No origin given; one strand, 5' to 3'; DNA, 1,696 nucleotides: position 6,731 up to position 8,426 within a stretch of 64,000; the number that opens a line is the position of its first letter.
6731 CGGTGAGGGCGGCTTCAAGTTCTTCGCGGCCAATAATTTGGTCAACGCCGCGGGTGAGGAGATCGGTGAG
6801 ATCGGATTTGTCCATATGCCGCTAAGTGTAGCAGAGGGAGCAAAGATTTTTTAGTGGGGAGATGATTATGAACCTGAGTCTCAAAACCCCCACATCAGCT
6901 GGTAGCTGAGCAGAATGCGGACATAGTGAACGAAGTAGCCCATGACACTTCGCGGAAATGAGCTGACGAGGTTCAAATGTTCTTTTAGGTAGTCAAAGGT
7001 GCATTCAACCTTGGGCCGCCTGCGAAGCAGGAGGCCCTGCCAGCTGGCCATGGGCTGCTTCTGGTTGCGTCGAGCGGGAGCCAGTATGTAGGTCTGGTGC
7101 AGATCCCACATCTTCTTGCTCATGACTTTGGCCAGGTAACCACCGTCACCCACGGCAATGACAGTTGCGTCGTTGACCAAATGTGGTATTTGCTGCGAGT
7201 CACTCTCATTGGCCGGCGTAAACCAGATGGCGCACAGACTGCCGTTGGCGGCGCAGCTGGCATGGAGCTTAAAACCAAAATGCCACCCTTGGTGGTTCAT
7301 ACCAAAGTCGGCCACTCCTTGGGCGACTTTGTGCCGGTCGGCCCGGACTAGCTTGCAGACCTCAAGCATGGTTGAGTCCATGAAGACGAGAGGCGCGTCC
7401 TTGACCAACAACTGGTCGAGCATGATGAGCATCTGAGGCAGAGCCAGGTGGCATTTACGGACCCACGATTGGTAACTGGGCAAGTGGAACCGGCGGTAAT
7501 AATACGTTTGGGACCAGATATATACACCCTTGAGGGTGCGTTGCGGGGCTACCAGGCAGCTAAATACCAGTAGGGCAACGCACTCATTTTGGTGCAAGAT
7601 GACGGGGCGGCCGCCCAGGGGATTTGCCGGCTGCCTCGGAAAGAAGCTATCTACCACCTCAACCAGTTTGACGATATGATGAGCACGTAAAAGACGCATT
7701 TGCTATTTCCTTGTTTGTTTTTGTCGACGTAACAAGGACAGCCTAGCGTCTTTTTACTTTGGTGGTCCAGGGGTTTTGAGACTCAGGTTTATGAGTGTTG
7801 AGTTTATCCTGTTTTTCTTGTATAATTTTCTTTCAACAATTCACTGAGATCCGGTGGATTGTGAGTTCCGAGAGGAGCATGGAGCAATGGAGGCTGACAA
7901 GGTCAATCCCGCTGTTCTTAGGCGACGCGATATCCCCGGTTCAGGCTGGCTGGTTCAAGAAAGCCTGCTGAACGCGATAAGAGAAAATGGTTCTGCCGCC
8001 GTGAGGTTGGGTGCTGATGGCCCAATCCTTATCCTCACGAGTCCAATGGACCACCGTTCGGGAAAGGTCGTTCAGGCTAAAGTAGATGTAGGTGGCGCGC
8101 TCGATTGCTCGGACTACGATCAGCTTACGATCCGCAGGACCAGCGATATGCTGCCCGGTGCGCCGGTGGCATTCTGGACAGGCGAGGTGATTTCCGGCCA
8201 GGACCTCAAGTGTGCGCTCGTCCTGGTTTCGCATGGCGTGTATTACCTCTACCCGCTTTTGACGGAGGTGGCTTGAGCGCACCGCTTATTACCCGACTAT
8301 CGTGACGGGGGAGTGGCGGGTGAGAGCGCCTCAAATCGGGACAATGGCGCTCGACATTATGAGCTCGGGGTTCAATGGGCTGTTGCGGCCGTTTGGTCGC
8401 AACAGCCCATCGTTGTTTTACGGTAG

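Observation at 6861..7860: Intact IS5/IS982-like element with 20-bp terminal IRs and a TATG target duplication, inserted 55 bp upstream of tyrS and separating it from the AT-rich divergent promoter region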

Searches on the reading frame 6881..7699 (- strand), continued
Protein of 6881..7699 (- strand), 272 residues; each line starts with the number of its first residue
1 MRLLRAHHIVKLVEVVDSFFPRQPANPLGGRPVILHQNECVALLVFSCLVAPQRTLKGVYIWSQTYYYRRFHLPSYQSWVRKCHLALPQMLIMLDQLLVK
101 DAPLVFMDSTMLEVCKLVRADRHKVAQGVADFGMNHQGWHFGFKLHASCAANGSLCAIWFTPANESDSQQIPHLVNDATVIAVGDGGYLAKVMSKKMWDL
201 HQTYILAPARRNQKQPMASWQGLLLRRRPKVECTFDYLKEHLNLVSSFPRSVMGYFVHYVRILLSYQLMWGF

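Call 41: find_encoding_contigs(protein=P0249, flank=4000, max_places=4)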
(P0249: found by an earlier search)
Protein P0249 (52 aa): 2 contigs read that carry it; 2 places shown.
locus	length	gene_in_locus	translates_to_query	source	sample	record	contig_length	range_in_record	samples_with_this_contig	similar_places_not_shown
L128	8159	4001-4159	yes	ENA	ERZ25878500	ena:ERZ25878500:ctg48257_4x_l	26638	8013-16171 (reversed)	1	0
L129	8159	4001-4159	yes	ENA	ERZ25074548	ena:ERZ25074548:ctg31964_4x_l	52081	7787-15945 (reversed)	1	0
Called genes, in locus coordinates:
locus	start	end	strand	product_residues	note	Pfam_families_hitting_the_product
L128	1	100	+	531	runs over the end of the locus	-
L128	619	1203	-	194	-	-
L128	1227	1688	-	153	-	-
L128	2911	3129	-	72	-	-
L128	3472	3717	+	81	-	-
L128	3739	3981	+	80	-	-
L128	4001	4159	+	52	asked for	-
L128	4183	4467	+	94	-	-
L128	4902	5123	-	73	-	-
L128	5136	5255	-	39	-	-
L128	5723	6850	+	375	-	PF17177:PPR_long (faint), PF23276:TPR_24 (faint), PF01535:PPR (faint), PF13041:PPR_2 (faint), PF13812:PPR_3 (faint)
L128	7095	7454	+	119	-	-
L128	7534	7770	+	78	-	-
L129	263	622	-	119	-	-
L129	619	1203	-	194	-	-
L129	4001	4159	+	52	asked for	-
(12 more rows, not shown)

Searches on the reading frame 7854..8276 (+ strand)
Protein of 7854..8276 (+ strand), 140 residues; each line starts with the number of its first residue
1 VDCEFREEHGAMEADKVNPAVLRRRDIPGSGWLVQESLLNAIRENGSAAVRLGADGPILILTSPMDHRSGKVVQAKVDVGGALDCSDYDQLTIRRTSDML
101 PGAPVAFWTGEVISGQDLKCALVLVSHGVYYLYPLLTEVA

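Call 5: search_protein_families(library=pfam, proteins=[window:7854-8276:+], max_evalue=0.01)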
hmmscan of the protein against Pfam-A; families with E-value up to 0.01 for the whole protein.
window:7854-8276:+ (140 aa): 0 families

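Call 6: search_protein_families(library=ncbifam, proteins=[window:7854-8276:+], max_evalue=0.01)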
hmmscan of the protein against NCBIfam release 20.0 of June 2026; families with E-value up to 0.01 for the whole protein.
window:7854-8276:+ (140 aa): 0 families

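Call 31: find_encoding_contigs(protein=window:7887-8276:+, flank=3000, max_places=10)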
Protein window:7887-8276:+ (129 aa): 1 contig read that carries it; 1 place shown.
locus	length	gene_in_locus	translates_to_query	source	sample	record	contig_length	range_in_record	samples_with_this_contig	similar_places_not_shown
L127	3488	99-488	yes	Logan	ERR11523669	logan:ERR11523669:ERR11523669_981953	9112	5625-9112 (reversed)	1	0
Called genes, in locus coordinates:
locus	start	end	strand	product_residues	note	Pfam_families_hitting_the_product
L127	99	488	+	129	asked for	-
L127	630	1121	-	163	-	-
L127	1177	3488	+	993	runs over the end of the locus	PF00912:Transgly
